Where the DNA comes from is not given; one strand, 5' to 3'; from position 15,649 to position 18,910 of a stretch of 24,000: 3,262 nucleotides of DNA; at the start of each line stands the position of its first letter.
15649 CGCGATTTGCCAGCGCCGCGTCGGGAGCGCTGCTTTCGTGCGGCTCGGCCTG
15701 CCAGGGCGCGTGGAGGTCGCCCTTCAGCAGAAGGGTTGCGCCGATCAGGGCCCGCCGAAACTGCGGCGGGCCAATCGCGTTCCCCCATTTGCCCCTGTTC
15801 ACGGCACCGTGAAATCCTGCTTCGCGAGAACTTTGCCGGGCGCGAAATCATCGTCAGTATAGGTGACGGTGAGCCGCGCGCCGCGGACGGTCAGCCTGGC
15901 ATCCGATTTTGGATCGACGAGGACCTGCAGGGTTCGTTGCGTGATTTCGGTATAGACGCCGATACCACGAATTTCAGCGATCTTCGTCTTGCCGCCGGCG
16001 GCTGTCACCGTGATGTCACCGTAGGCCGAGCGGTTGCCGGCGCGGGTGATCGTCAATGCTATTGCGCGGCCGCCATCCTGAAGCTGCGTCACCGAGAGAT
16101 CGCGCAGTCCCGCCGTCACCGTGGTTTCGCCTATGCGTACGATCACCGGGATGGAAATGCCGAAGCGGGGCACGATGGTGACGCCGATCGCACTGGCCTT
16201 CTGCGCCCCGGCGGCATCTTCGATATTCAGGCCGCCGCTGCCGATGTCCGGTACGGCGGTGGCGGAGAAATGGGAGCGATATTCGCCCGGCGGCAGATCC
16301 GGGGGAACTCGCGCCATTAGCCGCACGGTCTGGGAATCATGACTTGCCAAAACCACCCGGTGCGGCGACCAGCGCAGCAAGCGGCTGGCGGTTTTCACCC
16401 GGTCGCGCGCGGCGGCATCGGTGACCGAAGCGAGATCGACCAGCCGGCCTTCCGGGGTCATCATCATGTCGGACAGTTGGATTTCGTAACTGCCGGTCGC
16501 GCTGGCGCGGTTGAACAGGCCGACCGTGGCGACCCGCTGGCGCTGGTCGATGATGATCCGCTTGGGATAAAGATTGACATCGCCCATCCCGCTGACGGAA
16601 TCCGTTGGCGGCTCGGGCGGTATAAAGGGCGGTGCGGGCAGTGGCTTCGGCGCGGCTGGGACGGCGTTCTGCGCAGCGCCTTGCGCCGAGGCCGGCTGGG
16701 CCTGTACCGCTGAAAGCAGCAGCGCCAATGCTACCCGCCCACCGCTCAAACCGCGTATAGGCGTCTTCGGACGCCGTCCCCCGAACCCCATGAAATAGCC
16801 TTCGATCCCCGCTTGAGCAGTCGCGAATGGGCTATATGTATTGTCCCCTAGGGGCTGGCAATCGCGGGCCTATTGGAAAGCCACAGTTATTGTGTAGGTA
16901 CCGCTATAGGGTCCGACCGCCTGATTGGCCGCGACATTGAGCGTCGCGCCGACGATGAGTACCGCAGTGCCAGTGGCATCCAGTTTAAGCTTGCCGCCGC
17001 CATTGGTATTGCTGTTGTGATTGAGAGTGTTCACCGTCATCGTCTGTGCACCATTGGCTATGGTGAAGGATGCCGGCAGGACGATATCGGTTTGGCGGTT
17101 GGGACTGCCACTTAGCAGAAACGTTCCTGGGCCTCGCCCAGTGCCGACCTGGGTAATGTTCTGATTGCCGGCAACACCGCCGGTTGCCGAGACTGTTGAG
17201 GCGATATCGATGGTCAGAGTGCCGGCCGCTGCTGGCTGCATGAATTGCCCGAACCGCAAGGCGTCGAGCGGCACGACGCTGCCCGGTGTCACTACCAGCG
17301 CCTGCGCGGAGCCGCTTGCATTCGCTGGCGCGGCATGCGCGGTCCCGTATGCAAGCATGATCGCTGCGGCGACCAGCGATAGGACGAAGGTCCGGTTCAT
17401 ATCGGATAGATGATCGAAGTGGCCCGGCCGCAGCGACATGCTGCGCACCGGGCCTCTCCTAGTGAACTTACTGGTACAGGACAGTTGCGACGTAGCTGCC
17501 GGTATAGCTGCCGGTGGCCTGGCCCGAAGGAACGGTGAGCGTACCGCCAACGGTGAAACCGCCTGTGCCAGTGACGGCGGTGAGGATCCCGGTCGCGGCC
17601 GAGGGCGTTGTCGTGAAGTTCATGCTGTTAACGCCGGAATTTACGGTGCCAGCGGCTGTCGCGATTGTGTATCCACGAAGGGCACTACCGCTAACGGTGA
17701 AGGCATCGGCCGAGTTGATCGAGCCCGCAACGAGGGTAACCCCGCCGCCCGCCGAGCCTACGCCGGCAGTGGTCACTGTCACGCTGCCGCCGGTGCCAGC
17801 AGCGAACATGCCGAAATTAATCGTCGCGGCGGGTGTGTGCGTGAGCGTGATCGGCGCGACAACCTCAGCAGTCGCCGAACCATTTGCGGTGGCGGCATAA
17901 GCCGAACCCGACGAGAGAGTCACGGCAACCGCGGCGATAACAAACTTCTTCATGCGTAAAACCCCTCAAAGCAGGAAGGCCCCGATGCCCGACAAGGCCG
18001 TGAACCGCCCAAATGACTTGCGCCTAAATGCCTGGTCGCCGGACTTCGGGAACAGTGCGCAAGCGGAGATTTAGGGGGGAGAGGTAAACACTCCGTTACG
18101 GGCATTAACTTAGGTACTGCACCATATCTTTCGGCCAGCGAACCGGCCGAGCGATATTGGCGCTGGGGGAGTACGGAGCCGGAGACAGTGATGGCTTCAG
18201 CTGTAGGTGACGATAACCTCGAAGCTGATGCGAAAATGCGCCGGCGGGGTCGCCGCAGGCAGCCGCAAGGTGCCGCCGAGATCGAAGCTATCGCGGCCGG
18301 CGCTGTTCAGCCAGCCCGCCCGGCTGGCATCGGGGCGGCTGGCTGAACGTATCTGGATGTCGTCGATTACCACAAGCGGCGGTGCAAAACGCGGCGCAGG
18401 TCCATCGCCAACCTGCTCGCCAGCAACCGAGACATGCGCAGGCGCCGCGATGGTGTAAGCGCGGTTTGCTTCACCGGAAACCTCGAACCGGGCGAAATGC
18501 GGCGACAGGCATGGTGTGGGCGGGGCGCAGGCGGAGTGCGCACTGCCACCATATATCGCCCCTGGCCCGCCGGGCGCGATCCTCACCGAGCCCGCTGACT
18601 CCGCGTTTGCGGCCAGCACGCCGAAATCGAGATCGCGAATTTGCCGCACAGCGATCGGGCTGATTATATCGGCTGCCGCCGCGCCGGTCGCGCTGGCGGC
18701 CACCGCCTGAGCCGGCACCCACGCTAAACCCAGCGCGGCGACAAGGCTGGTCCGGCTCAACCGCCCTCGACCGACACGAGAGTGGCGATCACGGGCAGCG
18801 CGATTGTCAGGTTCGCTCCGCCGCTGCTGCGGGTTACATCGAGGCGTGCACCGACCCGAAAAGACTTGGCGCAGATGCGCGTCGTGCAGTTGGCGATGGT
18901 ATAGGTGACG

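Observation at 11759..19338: Six-gene operon encoding a divergent, apparently uncharacterised chaperone-usher-like fibre system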

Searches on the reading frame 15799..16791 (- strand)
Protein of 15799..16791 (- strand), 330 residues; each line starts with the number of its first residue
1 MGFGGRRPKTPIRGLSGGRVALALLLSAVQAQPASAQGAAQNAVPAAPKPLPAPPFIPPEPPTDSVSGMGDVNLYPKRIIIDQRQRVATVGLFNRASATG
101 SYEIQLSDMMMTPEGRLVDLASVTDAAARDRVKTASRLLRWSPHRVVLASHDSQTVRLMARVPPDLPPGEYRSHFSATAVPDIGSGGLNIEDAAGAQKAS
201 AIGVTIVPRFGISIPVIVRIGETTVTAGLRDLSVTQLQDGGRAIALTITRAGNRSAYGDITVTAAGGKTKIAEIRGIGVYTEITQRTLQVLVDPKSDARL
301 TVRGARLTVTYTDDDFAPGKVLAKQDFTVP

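Call 3: search_protein_families(library=pfam, proteins=[window:15799-16791:-], max_evalue=1)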
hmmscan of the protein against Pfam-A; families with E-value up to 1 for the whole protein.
window:15799-16791:- (330 aa): 0 families

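Call 4: search_protein_families(library=ncbifam, proteins=[window:15799-16791:-], max_evalue=1)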
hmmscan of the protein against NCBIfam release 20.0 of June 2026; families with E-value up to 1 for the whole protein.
window:15799-16791:- (330 aa): 1 family
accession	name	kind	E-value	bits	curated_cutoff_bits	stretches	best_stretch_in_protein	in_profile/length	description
NF052622.1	ATPAdlTfActino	equivalog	0.18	11.3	290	1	181-228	114-161/176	ATP adenylyltransferase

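Call 6: search_solved_structures(query=window:15799-16791:-, max_evalue=10)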
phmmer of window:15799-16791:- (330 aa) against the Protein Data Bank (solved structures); distinct sequences matched with E-value up to 10: 8.
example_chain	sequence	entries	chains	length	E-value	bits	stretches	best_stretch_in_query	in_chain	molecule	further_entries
7v6k_A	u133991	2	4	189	0.15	14.4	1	172-242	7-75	Sortase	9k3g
3fn5_A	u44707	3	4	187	0.3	13.4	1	176-242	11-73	Sortase A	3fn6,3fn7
9jmr_A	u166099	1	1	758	0.61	12.4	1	13-61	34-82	Glycoprotein B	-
7t8y_A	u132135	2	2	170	0.92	11.8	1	194-242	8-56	Sortase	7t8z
7s4o_A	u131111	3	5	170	0.95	11.7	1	194-242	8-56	Sortase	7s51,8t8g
8snq_A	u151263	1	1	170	0.96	11.7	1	194-242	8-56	Sortase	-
7s57_A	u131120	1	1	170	1.2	11.4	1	194-242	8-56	Class A sortase, sortase A chimera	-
7s53_A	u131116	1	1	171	1.5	11.1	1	194-242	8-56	Class A sortase, sortase A chimera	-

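Call 10: find_homologous_proteins(query=window:15799-16791:-, max_evalue=0.001)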
Query window:15799-16791:- (330 aa): 420 proteins with E <= 0.001 among 8000 candidates; the best 120 are listed.
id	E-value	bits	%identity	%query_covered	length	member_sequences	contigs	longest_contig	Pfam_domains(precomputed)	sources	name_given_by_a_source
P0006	4.5e-207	704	100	100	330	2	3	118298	-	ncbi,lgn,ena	-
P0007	8.0e-182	621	87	100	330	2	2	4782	-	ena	-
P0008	6.5e-181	618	89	100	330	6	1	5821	-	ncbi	-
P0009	1.1e-175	601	86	100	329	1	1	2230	-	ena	-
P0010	1.7e-165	568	81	100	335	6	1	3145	-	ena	-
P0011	7.1e-157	539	84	91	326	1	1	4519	-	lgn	-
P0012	2.2e-156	538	75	100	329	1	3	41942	-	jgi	jgi:hypothetical protein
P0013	1.9e-150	518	75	100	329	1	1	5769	-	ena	-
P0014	3.0e-140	485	85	79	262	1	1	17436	-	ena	-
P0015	1.6e-134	466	75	81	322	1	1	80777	-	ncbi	-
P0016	1.0e-133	463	74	81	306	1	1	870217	-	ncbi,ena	-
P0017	1.7e-130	453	72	85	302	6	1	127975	-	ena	-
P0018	7.5e-129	447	74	81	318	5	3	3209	-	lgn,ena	-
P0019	2.5e-124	432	64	100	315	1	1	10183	-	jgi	jgi:hypothetical protein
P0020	3.8e-124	432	65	100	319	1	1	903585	-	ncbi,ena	-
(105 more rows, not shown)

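Call 14: search_solved_structures(query=A1, max_evalue=10, show_alignments=2)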
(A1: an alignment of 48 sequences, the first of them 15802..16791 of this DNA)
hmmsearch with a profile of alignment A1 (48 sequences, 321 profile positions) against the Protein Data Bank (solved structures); distinct sequences matched with E-value up to 10: 0.
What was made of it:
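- On Chaperone-usher pathway (general): No PDB sequence hit, even with a profile (calls 6, 14).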

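Call 20: predict_structure(alignment_id=A1)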
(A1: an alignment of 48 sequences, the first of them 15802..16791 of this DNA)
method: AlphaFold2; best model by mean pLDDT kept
length: 330 residues; sequences in the alignment: 48
mean_pLDDT: 83.8   pTM: 0.72
mean pLDDT of the five models: 83.8, 82.7, 81.6, 81.5, 80.8
residues with pLDDT >= 90: 222; 70-90: 29; 50-70: 45; < 50: 34
segments of 3 or more residues with pLDDT < 50: 1-7, 12-18, 29-46
pLDDT, mean of each block of 10 residues (from residue 1): 43 46 51 41 46 72 86 94 93 93 96 95 96 97 97 97 94 95 61 58 69 94 96 94 97 96 94 95 96 94 97 94 97
secondary structure, 60 per line:
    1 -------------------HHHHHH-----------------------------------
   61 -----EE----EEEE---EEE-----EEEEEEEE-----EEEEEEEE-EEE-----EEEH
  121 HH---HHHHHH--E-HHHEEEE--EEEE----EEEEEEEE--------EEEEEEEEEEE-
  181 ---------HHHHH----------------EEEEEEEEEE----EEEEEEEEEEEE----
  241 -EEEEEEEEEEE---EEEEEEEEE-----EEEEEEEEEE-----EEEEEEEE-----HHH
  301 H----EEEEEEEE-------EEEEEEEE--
elements in order: H20-25 E72-75 E79-81 E87-94 E100-107 E109-111 E117-119 H126-131 E139-142 E145-148 E153-160 E169-179 H190-194 E211-220 E225-236 E242-252 E256-264 E270-279 E285-292 H298-301 E306-313 E321-328
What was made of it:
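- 15799..16791 (-): Periplasmic two-domain PapD-like chaperone, 330 aa. Signal peptide plus a Pro-rich linker, with the folded part from about residue 65. AF2 pLDDT 83.8 with two beta-sandwich lobes (call 20).
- On Chaperone-usher pathway (general): The AF2 model (pLDDT 83.8) has two beta-sandwich lobes (call 20).
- On Caf1/FGL-type CU polyadhesins: A low-confidence loop of about 30 residues lies between strands 169-179 and 211-220 (call 20).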

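Call 23: fold_search(model_id=the predicted structure, library=pdb)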
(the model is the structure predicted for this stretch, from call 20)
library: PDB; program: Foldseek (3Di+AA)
matches with E <= 10: 1697; with E <= 0.001: 221
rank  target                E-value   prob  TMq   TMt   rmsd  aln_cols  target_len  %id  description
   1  5ghu                  8.9e-11  1.00  0.38  0.57   6.8       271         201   12  Crystal structure of YadV chaperone at 1.63 Angstrom (released 2017-06-28)
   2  4y2o_A                1.7e-10  1.00  0.37  0.54   8.0       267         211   12  Structure of CFA/I pili chaperone-major subunit complex (CfaA-CfaB) (released 2016-08-10)
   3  3dos_A                4.2e-10  1.00  0.39  0.59   7.7       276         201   15  Crystal structure of the complex of the Caf1M chaperone with the mini-fiber of two Caf1 subunits (Caf1:Caf1), carrying (released 2009-07-14)
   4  3dsn_A                6.1e-10  1.00  0.38  0.58   7.6       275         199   15  Crystal structure of the complex of the Caf1M chaperone with the mini-fiber of two Caf1 subunits (Caf1:Caf1), carrying (released 2009-07-14)
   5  6fqa_C                6.4e-10  1.00  0.40  0.53   6.5       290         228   11  Crystal structure of the CsuC-CsuA/B chaperone-subunit preassembly complex of the archaic chaperone-usher Csu pili of  (released 2018-09-26)
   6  6k73_B                1.1e-09  1.00  0.37  0.54   8.0       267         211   11  Chaperone-tip adhesin complex is vital for synergistic activation of CFA/I fimbriae biogenesis (released 2020-06-10)
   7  4b0m_M                1.4e-09  1.00  0.38  0.55   8.7       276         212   14  Complex of the Caf1AN usher domain, Caf1M chaperone and Caf1 subunit from Yersinia pestis (released 2012-09-26)
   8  4ncd                  1.9e-09  1.00  0.37  0.54   8.3       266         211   14  Crystal Structure of Class 5 Fimbriae Chaperone CfaA (released 2014-08-27)
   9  1p5u_A                2.3e-09  1.00  0.36  0.53   8.4       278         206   14  X-ray structure of the ternary Caf1M:Caf1:Caf1 chaperone:subunit:subunit complex (released 2003-06-24)
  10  4dwh_C                3.7e-09  1.00  0.40  0.60   7.3       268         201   12  Structure of the major type 1 pilus subunit FIMA bound to the FIMC (2.5 A resolution) (released 2012-05-30)
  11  3jwn_I                3.7e-09  1.00  0.39  0.59   7.3       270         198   12  Complex of FimC, FimF, FimG and FimH (released 2010-06-16)
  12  1z9s_A                3.9e-09  1.00  0.38  0.58   7.8       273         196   13  Crystal Structure of the native chaperone:subunit:subunit Caf1M:Caf1:Caf1 complex (released 2005-06-21)
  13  7b0w_C                3.9e-09  1.00  0.38  0.57   7.5       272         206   14  Crystal structure of the E. coli type 1 pilus assembly inhibitor FimI bound to FimC (released 2021-12-08)
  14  3q48_A                4.4e-09  1.00  0.38  0.59   6.9       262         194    8  Crystal structure of Pseudomonas aeruginosa CupB2 chaperone (released 2011-02-09)
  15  3jwn_C                4.9e-09  1.00  0.38  0.59   7.5       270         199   12  Complex of FimC, FimF, FimG and FimH (released 2010-06-16)
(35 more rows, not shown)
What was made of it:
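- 15799..16791 (-): Foldseek top hits are CU chaperones (call 23).
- On Chaperone-usher pathway (general): Foldseek top hits are CU chaperones, E 9e-11, probability 1.0 (call 23).
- Closest known: Archaic. Same: CsuC is among the best structural matches for the chaperone (call 23).
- Folds: the chaperone model matches CU chaperones (calls 20, 23). The chaperone model matches CsuC with the highest query TM-score (0.40-0.43, call 23). For the chaperone it lists unrelated Ig-like proteins such as WxLIP (call 23).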

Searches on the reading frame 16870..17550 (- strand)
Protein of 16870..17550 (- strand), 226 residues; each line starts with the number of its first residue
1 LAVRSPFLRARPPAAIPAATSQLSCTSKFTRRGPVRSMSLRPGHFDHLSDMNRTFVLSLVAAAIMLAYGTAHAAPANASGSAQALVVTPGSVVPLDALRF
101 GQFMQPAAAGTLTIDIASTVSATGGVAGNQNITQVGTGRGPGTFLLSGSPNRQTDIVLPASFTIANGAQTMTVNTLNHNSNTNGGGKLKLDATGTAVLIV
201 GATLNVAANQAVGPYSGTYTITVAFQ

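Call 3: search_protein_families(library=pfam, proteins=[window:16870-17550:-], max_evalue=1)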
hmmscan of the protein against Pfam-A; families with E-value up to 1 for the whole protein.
window:16870-17550:- (226 aa): 2 families
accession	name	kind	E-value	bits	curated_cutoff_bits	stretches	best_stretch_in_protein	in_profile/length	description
PF14352.11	DUF4402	-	2.9e-25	89.8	25.2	1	97-224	8-128/129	Domain of unknown function (DUF4402)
PF24223.1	MrpH_C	-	0.65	10.5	27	0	175-223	64-111/114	Fimbrial adhesin MrpH C-terminal domain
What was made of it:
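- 16870..17400 (-): Subunit 4 (S4), 176 aa from the ATG at 17400, DUF4402. Proposed second structural or minor subunit. DUF4402 E 2.9e-25 (call 3).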

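Call 4: search_protein_families(library=ncbifam, proteins=[window:16870-17550:-], max_evalue=1)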
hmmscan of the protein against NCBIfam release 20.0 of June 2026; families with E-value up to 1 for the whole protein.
window:16870-17550:- (226 aa): 0 families

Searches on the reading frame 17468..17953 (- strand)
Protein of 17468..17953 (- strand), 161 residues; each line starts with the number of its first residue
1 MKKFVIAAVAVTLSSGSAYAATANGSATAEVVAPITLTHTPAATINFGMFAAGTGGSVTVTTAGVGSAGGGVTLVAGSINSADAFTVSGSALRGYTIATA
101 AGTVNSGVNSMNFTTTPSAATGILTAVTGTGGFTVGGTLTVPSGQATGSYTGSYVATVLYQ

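Call 3: search_protein_families(library=pfam, proteins=[window:17468-17953:-], max_evalue=1)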
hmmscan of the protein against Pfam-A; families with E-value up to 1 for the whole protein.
window:17468-17953:- (161 aa): 1 family
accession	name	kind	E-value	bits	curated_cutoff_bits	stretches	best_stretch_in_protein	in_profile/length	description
PF14352.11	DUF4402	-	2.7e-19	70.6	25.2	1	38-160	2-129/129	Domain of unknown function (DUF4402)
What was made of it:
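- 17468..17953 (-): Subunit 3 (S3), 161 aa, DUF4402. Proposed major fibre subunit. DUF4402 E 2.7e-19 (call 3).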

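Call 4: search_protein_families(library=ncbifam, proteins=[window:17468-17953:-], max_evalue=1)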
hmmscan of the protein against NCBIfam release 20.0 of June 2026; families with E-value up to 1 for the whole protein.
window:17468-17953:- (161 aa): 0 families

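Call 47: search_solved_structures(query=A6, max_evalue=10, show_alignments=3)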
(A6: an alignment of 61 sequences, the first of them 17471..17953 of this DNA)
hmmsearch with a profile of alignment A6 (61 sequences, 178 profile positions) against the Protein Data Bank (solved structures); distinct sequences matched with E-value up to 10: 21.
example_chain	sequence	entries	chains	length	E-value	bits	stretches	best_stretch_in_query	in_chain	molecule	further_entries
2c4i_A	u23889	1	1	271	0.0027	20.7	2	138-175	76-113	AVIDIN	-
2a5c_A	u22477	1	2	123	0.094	15.7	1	141-176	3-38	Avidin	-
2a5b_A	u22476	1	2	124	0.096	15.6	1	141-176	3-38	Avidin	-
8s72_Y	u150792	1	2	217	0.096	15.6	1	63-160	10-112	Light chain of Fab domain from antivenom neutralizing antibody Eq4.Dp46-3D.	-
8giu_1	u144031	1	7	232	0.1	15.6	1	58-149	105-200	gp_22 (Minor Capsid Protein)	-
1avd_A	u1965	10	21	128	0.11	15.5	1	141-176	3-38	AVIDIN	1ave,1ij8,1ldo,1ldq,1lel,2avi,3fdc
2a8g_A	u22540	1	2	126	0.17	14.8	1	143-176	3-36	Avidin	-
8r4n_L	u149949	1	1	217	0.18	14.7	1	63-160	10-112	Eq4.Dp46-3A lambda chain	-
4i60_A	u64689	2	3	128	0.2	14.6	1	141-176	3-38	Avidin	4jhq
8ck7_A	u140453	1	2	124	0.23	14.4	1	141-176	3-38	Avidin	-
5iru_A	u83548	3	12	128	0.25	14.3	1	141-176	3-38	Avidin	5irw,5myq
1nqn_A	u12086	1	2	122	0.27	14.2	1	142-176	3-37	Avidin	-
2jgs_A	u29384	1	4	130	0.31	14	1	131-175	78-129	CIRCULAR PERMUTANT OF AVIDIN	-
2mf6_A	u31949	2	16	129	0.42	13.5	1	139-175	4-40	Avidin, Avidin-related protein 4/5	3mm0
7zn1_A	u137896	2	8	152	0.43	13.5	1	139-175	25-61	Avidin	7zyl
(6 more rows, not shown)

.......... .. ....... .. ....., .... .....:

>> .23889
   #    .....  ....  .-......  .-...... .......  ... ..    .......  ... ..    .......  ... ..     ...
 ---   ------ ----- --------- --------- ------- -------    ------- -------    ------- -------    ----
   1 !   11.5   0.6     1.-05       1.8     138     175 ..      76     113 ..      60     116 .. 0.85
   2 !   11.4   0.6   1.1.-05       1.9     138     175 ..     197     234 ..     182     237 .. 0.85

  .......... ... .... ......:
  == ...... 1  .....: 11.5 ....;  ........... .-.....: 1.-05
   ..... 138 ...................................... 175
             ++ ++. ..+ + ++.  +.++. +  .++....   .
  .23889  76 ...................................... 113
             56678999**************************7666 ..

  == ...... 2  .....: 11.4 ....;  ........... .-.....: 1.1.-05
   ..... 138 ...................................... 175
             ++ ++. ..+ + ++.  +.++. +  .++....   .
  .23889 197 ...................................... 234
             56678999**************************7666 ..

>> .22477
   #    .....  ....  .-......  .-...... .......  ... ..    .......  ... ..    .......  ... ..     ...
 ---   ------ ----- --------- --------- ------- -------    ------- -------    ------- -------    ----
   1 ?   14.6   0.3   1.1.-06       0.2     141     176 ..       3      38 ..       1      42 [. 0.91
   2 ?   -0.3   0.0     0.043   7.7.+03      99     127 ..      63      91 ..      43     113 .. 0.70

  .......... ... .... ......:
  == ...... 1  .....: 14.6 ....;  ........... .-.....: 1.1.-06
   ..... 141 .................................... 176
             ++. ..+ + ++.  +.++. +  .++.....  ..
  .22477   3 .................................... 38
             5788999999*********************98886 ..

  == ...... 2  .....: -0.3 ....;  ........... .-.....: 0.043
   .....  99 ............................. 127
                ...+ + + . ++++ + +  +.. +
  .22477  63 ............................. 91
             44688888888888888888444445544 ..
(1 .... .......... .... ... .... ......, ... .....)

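Call 48: search_protein_families(library=pfam, alignment_id=A6, max_evalue=10)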
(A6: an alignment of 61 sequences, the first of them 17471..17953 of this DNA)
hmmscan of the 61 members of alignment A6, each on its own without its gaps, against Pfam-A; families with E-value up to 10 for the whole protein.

A. member 1, window:17471-17953:- (161 aa): 1 family
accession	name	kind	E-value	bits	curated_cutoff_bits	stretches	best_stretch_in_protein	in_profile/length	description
PF14352.11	DUF4402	-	2.7e-19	70.6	25.2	1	38-160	2-129/129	Domain of unknown function (DUF4402)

B. families by the number of members that match (of 61 scanned): 28 families (the first 25 are shown)
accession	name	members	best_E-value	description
PF14352.11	DUF4402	61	7e-31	Domain of unknown function (DUF4402)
PF17164.10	DUF5122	4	0.015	Domain of unknown function (DUF5122) beta-propeller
PF24145.1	K1-lyase_N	3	0.066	K1 capsule-specific polysaccharide lyase, N-terminal domain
PF13953.12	PapC_C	2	0.097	PapC C-terminal domain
PF11528.13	DUF3224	1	0.0019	Protein of unknown function (DUF3224)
PF00634.23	BRCA2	1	0.059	BRCA2 repeat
PF13205.12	Big_5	1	0.07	Bacterial Ig-like domain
PF04956.18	TrbC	1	0.073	TrbC/VIRB2 pilin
PF12772.12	GHBP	1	0.089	Growth hormone receptor binding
PF17590.7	DUF5488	1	0.13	Family of unknown function (DUF5488)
PF07481.16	DUF1521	1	0.14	Domain of Unknown Function (DUF1521)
PF08139.17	LPAM_1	1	0.15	Prokaryotic membrane lipoprotein lipid attachment site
PF22168.2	DIP2311-like_C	1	0.15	Transcriptional regulator DIP2311-like, C-terminal domain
PF15780.11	ASH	1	0.16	Abnormal spindle-like microcephaly-assoc'd, ASPM-SPD-2-Hydin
PF03487.18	IL13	1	0.25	Interleukin-13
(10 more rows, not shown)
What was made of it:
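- On Pfam DUF4402 (PF14352): 61 of 61 orthologues match (call 48).
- Closest known: Pfam DUF4402. Same: All four subunits and all 61 orthologues scanned are members (calls 3, 48).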

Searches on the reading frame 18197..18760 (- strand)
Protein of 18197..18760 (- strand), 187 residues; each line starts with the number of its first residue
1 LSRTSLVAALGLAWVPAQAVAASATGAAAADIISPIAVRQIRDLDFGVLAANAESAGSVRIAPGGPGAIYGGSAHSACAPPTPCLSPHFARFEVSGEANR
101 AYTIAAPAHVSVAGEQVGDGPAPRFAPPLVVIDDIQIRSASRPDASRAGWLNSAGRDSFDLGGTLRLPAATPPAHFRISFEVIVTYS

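Call 3: search_protein_families(library=pfam, proteins=[window:18197-18760:-], max_evalue=1)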
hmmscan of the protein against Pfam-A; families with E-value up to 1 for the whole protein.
window:18197-18760:- (187 aa): 1 family
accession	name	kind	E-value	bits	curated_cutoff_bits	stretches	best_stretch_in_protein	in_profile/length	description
PF14352.11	DUF4402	-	1.7e-14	55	25.2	1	37-186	2-129/129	Domain of unknown function (DUF4402)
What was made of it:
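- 18197..18760 (-): Subunit 2 (S2), 187 aa, DUF4402. Proposed minor or adaptor subunit. Its start overlaps the S1 stop by 4 nt. DUF4402 E 1.7e-14 (call 3).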

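Call 4: search_protein_families(library=ncbifam, proteins=[window:18197-18760:-], max_evalue=1)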
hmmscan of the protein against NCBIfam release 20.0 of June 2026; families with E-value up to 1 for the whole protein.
window:18197-18760:- (187 aa): 0 families
